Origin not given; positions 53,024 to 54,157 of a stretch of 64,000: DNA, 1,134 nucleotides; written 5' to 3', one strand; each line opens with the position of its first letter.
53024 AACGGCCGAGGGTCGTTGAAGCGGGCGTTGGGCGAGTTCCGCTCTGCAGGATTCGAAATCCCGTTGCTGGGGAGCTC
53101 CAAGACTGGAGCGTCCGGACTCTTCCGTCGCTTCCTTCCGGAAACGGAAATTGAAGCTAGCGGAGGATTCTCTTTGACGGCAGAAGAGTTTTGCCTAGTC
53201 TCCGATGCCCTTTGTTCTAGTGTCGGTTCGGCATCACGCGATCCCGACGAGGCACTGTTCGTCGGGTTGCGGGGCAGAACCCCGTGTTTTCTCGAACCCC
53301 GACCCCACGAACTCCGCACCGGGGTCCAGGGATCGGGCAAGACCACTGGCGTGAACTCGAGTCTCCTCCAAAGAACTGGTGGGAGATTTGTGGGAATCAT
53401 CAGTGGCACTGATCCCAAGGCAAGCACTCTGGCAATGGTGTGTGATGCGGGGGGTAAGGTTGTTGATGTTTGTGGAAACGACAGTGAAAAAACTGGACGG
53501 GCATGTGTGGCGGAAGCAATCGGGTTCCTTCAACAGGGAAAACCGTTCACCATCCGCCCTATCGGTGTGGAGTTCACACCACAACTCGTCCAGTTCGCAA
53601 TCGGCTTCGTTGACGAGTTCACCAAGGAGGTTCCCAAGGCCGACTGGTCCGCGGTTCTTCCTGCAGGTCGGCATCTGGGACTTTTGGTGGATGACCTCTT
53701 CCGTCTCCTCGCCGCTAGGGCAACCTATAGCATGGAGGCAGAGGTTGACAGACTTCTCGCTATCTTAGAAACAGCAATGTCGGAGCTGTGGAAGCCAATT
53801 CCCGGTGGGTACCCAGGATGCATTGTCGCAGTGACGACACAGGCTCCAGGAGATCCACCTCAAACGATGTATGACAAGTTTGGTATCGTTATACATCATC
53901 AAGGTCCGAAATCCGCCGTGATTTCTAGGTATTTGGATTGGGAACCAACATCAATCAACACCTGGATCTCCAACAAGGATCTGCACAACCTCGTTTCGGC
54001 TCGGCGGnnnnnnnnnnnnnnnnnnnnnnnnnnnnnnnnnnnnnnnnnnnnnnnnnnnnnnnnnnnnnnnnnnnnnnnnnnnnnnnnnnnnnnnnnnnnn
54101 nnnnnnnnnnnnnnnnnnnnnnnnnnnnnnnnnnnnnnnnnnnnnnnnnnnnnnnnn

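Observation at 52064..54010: Membrane-anchored ASCE ATPase with Walker A ~aa 420 and Walker B ~95 aa later: FtsK/TraB/VirD4/VirB4-like motor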

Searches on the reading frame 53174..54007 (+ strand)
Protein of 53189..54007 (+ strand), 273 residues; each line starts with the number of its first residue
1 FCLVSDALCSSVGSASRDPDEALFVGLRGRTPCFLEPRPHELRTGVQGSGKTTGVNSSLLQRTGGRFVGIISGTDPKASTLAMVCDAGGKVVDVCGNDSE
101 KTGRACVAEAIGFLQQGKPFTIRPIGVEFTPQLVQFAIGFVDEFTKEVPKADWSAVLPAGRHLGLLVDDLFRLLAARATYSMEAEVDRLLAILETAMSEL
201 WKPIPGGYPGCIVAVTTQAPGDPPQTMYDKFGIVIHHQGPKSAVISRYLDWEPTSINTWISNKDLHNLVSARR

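Call 24: search_protein_families(library=pfam, proteins=[window:53189-54007:+], max_evalue=10)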
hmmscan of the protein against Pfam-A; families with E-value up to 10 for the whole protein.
seq(273 aa): 1 family
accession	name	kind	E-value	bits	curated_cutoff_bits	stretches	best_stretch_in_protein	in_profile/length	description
PF22513.2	FitA-like_RHH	-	0.2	12.1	27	1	171-191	16-36/39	Antitoxin FitA-like, ribbon-helix-helix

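Call 38: find_related_loci(query=A2, collection=metagenome_contigs, flank=10000)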
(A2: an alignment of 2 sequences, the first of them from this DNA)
Query A2 (278 aa) in metagenome_contigs; peptide patterns used: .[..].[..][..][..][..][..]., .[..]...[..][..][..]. (x = any residue, [..] = any of these).
286 stretches matched a pattern, but none encodes a relative of the query by tblastn (E <= 1e-3).

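Call 44: search_solved_structures(query=A2, max_evalue=10, show_alignments=4)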
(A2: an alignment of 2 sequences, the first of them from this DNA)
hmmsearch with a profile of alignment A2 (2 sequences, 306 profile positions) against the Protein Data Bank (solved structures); distinct sequences matched with E-value up to 10: 9.
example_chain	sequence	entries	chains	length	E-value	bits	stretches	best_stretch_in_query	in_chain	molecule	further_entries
9jc1_I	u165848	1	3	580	0.27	13.5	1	60-103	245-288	ATP synthase delta subunit,ATP synthase subunit alpha,ATP synthase subunit alpha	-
1sky_B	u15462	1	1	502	0.68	12.2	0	60-104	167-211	F1-ATPASE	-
9avj_A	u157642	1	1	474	0.97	11.7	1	60-103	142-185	ATP synthase subunit alpha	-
8spv_A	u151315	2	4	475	0.97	11.7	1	60-103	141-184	ATP synthase subunit alpha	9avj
8spw_A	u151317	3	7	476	0.97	11.7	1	60-103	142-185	ATP synthase subunit alpha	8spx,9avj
8u1h_A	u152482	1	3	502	1.1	11.5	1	60-103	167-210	ATP synthase subunit alpha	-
8hh2_A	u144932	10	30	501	1.1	11.5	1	60-103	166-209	ATP synthase subunit alpha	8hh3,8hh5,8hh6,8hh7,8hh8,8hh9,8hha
4xd7_A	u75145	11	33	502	1.1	11.5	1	60-103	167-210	ATP synthase subunit alpha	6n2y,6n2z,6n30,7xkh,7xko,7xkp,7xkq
7l1q_A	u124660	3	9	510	1.1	11.5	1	60-103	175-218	ATP synthase subunit alpha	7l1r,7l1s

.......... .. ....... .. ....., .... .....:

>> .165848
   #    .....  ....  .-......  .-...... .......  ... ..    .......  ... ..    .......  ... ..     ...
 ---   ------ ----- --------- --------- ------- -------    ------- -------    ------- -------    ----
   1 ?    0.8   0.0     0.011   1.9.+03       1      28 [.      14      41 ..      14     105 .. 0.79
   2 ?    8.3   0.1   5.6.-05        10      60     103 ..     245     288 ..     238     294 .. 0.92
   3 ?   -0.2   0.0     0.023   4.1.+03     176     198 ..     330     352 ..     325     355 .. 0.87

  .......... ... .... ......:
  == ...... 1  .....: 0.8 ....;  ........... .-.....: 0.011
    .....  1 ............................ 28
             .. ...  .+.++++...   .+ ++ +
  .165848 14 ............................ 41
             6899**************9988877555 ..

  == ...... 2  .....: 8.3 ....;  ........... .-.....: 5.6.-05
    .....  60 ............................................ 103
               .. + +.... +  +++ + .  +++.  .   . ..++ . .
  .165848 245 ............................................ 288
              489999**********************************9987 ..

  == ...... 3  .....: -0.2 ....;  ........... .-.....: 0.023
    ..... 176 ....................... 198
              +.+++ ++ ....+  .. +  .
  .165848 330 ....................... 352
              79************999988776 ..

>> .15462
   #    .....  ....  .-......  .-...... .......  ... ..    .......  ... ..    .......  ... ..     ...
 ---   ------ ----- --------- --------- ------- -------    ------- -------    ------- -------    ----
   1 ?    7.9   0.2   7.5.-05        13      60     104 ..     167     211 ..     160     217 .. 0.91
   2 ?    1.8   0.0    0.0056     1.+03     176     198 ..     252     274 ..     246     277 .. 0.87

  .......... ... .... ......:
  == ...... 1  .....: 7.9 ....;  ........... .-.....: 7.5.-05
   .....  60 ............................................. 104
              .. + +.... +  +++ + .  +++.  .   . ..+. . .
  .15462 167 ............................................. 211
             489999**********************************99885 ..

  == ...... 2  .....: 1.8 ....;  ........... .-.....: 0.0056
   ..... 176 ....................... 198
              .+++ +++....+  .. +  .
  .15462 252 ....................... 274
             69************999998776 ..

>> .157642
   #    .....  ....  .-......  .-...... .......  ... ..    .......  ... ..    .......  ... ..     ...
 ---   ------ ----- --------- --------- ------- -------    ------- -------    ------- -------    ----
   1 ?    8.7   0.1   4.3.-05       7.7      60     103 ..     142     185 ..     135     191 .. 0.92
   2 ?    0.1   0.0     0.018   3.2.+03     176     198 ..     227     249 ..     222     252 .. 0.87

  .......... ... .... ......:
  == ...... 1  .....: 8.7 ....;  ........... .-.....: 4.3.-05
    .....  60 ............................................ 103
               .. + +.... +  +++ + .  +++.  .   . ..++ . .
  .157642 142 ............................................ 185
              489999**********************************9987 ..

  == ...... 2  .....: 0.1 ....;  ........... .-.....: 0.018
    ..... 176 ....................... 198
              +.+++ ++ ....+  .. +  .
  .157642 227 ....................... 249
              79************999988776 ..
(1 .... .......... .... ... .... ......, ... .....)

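Call 50: predict_structure(alignment_id=A2)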
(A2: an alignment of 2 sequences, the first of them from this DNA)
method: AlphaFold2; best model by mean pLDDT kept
length: 278 residues; sequences in the alignment: 2
mean_pLDDT: 45.8   pTM: 0.45
mean pLDDT of the five models: 45.8, 45.3, 36.9, 36.6, 34.8
residues with pLDDT >= 90: 0; 70-90: 13; 50-70: 92; < 50: 173
segments of 3 or more residues with pLDDT < 50: 1-65, 104-106, 175-177, 180-278
pLDDT, mean of each block of 10 residues (from residue 1): 44 40 35 30 28 34 50 59 55 64 53 70 69 61 60 60 54 52 42 43 38 39 34 31 34 31 33 35
secondary structure, 60 per line:
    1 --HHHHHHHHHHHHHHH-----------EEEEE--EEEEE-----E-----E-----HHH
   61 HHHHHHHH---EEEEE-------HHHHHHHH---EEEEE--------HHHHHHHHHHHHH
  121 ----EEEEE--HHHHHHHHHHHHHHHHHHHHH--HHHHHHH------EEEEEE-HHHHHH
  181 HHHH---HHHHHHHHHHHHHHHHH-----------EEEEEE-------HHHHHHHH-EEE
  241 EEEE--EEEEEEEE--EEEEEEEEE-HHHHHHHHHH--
elements in order: H3-17 E29-33 E36-40 H58-68 E72-76 H84-91 E95-99 H108-120 E125-129 H132-152 H155-161 E168-173 H175-184 H188-204 E216-221 H229-236 E238-244 E247-254 E257-265 H267-276
